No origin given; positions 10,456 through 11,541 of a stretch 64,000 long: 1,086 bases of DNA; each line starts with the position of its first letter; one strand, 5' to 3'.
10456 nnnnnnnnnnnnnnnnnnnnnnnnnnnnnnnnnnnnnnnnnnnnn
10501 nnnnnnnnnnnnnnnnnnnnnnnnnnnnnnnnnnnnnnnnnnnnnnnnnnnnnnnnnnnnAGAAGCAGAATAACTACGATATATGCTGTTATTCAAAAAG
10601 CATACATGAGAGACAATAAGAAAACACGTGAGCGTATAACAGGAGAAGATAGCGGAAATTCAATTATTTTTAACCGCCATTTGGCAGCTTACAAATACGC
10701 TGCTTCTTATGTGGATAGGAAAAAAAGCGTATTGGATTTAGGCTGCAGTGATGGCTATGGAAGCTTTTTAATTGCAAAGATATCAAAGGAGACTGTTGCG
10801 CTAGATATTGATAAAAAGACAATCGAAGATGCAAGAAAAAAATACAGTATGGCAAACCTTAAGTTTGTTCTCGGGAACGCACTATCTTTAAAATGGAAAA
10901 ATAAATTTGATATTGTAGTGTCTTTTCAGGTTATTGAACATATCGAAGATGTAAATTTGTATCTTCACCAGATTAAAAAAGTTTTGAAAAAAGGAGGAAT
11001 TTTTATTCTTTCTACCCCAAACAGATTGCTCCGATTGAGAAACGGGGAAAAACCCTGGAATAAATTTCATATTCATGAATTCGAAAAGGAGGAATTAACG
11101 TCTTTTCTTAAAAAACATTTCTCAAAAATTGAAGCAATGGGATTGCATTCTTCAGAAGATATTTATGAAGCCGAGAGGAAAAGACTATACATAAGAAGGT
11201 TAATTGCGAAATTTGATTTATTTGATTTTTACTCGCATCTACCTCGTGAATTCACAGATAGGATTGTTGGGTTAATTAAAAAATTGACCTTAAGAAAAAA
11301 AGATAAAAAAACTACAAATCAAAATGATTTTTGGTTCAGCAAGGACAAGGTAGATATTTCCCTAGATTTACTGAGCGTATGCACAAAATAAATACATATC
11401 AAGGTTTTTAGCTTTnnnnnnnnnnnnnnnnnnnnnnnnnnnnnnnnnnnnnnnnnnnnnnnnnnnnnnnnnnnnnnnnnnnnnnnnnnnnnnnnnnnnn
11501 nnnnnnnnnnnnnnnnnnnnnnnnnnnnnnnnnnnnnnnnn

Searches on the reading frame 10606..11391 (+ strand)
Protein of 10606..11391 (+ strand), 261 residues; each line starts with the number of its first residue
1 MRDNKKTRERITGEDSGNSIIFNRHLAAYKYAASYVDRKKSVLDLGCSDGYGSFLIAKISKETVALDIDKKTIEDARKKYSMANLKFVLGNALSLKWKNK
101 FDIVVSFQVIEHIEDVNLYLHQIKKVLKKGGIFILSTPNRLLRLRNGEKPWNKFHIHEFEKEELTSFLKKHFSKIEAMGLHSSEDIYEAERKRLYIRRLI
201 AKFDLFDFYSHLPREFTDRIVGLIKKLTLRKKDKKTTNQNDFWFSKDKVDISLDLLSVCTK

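Call 8: search_protein_families(library=pfam, proteins=[window:10606-11391:+])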
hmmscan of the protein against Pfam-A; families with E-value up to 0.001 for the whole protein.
window:10606-11391:+ (261 aa): 15 families
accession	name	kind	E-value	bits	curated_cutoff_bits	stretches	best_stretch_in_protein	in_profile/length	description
PF13847.12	Methyltransf_31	-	1.2e-22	80.6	27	1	38-144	3-118/145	Methyltransferase domain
PF08241.18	Methyltransf_11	-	1.7e-19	70.6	21.2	1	43-135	1-95/95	Methyltransferase domain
PF13649.12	Methyltransf_25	-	1.1e-16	61.7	27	1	42-131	1-97/97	Methyltransferase domain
PF13489.12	Methyltransf_23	-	3.5e-15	56.5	27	1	30-168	14-154/164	Methyltransferase domain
PF08242.18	Methyltransf_12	-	5.7e-14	53.1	30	1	43-133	1-98/98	Methyltransferase domain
PF01209.24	Ubie_methyltran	-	1.2e-06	28.5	20.1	1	35-134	44-150/233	ubiE/COQ5 methyltransferase family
PF06325.19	PrmA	-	1.9e-06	28.1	22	1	34-136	157-259/296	Ribosomal protein L11 methyltransferase (PrmA)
PF02353.26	CMAS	-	7.7e-06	25.8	27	1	40-137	64-166/273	Mycolic acid cyclopropane synthetase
PF05175.20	MTS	-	1.2e-05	25.4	23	1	38-106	31-104/170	Methyltransferase small domain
PF08003.17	Methyltransf_9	-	2.9e-05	23.6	23.8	1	39-137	116-219/315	Protein of unknown function (DUF1698)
PF00398.26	RrnaAD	-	0.00024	20.7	24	0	18-99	10-92/263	Ribosomal RNA adenine dimethylase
PF03291.22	mRNA_G-N7_MeTrfase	-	0.00031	20.4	26.6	0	36-140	59-185/315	mRNA (guanine-N(7))-methyltransferase domain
PF03848.20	TehB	-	0.00037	20.4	20.4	1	40-131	32-128/193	Tellurite resistance protein TehB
PF05401.17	NodS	-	0.00045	20.5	24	1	40-138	45-147/201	Nodulation protein S (NodS)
PF12847.13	Methyltransf_18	-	0.00099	19.6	27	0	32-105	8-87/151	Methyltransferase domain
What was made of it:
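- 10606..11391 (+): Class I SAM methyltransferase, 24 bp upstream of P1, probably co-transcribed. Pfam Methyltransf_31/11 (call 8).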

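Call 67: search_protein_families(library=ncbifam, proteins=[window:10606-11391:+], max_evalue=0.00001)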
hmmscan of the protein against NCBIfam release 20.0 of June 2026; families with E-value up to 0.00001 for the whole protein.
window:10606-11391:+ (261 aa): 25 families
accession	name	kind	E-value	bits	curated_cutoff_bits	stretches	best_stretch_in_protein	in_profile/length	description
TIGR01983.1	UbiG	equivalog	5.8e-15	55.2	102.95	1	39-140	50-156/228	bifunctional 2-polyprenyl-6-hydroxyphenol methylase/3-demethylubiquinol 3-O-methyltransferase UbiG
TIGR02072.1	BioC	equivalog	1.1e-14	54.9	184.95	1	38-176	34-175/244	malonyl-ACP O-methyltransferase BioC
NF045823.1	PthPhpthDimycoMt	equivalog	9.2e-12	44.7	300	1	25-136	52-167/256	phthiotriol/phenolphthiotriol dimycocerosates methyltransferase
NF045825.1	FAmtase_mtf2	equivalog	3e-11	43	400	1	28-136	47-159/248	fatty-acid O-methyltransferase Mtf2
TIGR04345.1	ovoA_Cterm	equivalog_domain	5.7e-11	42.4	170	0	82-176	115-214/242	putative 4-mercaptohistidine N1-methyltransferase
NF045667.1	MTase_DVU1556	equivalog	1.5e-10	40.9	155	1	35-136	19-120/213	DVU_1556 family methyltransferase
NF047649.1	MTase_UXPK_star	exception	2.8e-10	39.7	460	1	39-136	78-182/283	methyltransferase/UXPK-star double selenoprotein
NF043040.1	corrin_prot_MT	hypoth_equivalog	6.5e-10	38.8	180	1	24-135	26-147/216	corrinoid protein-associated methyltransferase CpaM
NF008300.0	PRK11088.1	equivalog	1.8e-09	37.5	303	1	33-185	80-230/272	23S rRNA (guanine(745)-N(1))-methyltransferase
NF041536.1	ArsM_DUF2284_UU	exception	8.3e-09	34.3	575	1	36-136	74-181/459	arsenite methyltransferase/DUF2284 domain selenoprotein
TIGR02021.1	BchM-ChlM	equivalog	1.5e-08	34.4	158.9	1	40-126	56-146/218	magnesium protoporphyrin IX methyltransferase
NF001786.0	PRK00517.2-4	equivalog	1.6e-08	34.1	327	1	32-136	137-239/277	50S ribosomal protein L11 methyltransferase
NF041537.1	ArsM_AhpD_UU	exception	5e-08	32.1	510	1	35-136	73-181/345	arsenite methyltransferase/AhpD domain selenoprotein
NF008686.0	PRK11705.1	equivalog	7.7e-08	31.8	400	1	39-153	168-282/383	cyclopropane fatty acyl phospholipid synthase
TIGR00406.1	prmA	equivalog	4e-07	29.8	183.15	1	35-136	156-258/288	50S ribosomal protein L11 methyltransferase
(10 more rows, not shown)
